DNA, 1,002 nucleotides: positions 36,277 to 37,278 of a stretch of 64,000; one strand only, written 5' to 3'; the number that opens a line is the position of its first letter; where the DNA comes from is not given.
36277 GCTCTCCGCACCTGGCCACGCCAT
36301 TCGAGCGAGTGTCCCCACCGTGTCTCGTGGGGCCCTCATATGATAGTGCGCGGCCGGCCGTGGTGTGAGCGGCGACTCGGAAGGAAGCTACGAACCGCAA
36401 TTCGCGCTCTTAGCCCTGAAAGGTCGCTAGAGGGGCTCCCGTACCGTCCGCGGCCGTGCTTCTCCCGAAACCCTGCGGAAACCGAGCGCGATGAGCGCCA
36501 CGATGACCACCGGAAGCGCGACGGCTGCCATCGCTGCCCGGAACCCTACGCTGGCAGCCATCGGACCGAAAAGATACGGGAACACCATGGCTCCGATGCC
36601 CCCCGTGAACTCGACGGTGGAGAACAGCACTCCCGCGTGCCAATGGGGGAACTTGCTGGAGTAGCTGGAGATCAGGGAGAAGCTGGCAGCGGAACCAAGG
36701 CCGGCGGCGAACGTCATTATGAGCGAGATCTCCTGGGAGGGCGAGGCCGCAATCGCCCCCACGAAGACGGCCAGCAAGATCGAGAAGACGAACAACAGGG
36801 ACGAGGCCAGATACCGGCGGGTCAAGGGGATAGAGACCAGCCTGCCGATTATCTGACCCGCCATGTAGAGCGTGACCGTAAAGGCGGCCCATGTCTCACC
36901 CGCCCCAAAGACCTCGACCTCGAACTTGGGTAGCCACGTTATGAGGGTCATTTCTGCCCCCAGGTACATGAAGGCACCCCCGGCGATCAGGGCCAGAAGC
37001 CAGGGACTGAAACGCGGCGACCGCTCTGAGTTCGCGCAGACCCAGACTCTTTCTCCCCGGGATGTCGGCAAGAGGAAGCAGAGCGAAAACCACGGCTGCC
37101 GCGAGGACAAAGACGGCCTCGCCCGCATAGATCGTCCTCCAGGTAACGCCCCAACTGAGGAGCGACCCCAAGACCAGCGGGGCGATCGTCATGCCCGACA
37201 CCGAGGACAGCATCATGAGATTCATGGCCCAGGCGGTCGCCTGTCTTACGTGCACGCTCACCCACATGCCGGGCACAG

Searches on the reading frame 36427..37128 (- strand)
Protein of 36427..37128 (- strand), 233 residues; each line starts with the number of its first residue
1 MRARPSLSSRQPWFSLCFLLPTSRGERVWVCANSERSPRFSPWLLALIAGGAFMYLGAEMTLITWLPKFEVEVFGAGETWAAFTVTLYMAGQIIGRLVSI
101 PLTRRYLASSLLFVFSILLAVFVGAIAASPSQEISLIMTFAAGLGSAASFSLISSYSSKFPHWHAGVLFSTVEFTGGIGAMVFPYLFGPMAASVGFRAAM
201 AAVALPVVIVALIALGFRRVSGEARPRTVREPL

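Call 65: search_protein_families(library=pfam, proteins=[window:36427-37128:-], max_evalue=0.001)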
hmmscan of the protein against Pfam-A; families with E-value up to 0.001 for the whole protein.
window:36427-37128:- (233 aa): 1 family
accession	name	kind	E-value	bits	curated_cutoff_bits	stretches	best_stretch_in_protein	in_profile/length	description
PF07690.21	MFS_1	-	1e-13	51.4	33.4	2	50-227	3-181/347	Major Facilitator Superfamily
